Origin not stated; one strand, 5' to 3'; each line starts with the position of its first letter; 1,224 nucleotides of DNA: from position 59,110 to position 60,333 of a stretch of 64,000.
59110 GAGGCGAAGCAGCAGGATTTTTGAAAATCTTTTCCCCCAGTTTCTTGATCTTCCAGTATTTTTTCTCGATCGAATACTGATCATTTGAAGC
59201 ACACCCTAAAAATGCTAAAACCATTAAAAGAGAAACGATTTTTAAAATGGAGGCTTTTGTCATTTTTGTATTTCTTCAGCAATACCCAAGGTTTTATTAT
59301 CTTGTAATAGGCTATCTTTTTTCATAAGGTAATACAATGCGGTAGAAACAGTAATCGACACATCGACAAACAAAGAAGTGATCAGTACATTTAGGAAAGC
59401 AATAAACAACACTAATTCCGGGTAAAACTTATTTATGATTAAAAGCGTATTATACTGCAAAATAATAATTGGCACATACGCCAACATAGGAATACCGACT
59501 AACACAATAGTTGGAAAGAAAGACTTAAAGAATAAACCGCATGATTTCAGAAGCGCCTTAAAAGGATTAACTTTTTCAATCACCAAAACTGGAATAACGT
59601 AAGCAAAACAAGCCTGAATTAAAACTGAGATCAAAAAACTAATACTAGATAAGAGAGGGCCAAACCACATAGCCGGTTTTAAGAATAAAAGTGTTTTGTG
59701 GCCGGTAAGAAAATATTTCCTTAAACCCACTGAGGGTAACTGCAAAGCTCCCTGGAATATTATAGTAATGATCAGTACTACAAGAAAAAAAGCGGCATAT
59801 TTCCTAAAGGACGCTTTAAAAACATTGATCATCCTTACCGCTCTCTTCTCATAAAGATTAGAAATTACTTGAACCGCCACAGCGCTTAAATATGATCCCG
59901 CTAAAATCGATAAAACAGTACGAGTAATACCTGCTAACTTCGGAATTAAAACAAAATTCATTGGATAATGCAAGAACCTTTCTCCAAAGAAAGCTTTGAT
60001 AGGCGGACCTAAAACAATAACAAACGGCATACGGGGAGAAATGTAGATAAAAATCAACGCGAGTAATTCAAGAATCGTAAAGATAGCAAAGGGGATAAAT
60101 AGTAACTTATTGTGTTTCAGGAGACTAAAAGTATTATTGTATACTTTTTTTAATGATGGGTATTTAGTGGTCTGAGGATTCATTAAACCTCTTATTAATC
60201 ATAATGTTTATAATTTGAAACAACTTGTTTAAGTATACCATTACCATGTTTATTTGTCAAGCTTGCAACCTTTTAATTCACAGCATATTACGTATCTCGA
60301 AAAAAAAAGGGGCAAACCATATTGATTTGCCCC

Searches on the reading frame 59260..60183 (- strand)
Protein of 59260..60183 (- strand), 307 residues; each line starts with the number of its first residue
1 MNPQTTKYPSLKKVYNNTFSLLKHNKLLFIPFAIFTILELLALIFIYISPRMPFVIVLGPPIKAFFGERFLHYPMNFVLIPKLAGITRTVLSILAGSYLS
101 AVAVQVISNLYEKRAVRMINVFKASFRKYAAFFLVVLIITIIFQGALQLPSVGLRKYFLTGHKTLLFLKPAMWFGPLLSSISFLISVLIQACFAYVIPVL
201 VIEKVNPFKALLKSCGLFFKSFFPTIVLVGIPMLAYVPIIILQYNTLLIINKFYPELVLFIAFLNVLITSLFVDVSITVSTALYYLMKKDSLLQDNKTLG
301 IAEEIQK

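Call 6: search_protein_families(library=pfam, proteins=[window:59260-60183:-], max_evalue=0.01)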
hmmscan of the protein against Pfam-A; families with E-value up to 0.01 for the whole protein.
window:59260-60183:- (307 aa): 0 families

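Call 7: search_protein_families(library=ncbifam, proteins=[window:59260-60183:-], max_evalue=0.01)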
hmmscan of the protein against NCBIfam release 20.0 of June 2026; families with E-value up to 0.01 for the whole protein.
window:59260-60183:- (307 aa): 0 families

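Call 9: search_protein_families(library=ncbifam, proteins=[window:59260-60183:-], max_evalue=0.001)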
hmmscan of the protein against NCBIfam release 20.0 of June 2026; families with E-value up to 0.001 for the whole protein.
window:59260-60183:- (307 aa): 0 families

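Call 33: search_protein_families(library=ncbifam, proteins=[window:59260-60183:-], max_evalue=1)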
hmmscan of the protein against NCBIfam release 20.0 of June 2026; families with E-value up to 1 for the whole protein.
window:59260-60183:- (307 aa): 0 families

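Call 61: find_homologous_proteins(query=window:59263-60183:-)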
Query window:59263-60183:- (307 aa): 13 proteins with E <= 0.001 among 2375 candidates.
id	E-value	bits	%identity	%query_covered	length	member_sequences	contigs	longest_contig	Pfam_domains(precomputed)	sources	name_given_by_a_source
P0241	3.5e-186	635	100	100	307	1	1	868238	-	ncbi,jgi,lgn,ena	ncbi:MAG: hypothetical protein WC695_05360 [Candidatus Omnitrophota bacterium]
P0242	5.9e-164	563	89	100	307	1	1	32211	-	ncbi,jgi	-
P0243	5.7e-161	553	86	100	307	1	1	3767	-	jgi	jgi:hypothetical protein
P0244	1.6e-124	433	81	83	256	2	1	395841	-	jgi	jgi:hypothetical protein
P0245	8.7e-109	381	62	95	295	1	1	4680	-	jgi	jgi:hypothetical protein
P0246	8.4e-77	277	47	95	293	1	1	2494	-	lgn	-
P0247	2.2e-71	259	45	95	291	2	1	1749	-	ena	-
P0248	2.0e-69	252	43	93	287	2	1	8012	-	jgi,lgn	-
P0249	1.9e-68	249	45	92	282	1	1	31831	-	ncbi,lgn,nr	ncbi:MAG: hypothetical protein NTY14_01910 [Candidatus Omnitrophica bacterium]|nr:hypothetical prote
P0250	3.3e-65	238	42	95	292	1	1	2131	-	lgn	-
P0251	5.9e-62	228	41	94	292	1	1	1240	-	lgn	-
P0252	2.8e-56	209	42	94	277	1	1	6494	-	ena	-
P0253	6.0e-31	126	34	90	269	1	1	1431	-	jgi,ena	-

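Call 70: predict_structure(alignment_id=A3)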
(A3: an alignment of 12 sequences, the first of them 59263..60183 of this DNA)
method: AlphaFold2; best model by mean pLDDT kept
length: 307 residues; sequences in the alignment: 12
mean_pLDDT: 84.7   pTM: 0.80
mean pLDDT of the five models: 84.7, 81.0, 80.5, 80.4, 80.0
residues with pLDDT >= 90: 123; 70-90: 152; 50-70: 26; < 50: 6
segments of 3 or more residues with pLDDT < 50: 1-6
pLDDT, mean of each block of 10 residues (from residue 1): 49 88 90 95 85 80 83 84 87 93 93 87 90 93 89 81 64 79 90 93 90 91 91 85 80 87 90 93 90 67 61
secondary structure, 60 per line:
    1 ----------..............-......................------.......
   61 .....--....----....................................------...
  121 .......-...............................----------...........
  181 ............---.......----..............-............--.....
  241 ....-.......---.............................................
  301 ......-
elements in order: H11-24 H26-47 H54-65 H68-71 H76-111 H118-127 H129-159 H170-192 H196-202 H207-220 H222-233 H236-244 H246-252 H256-306
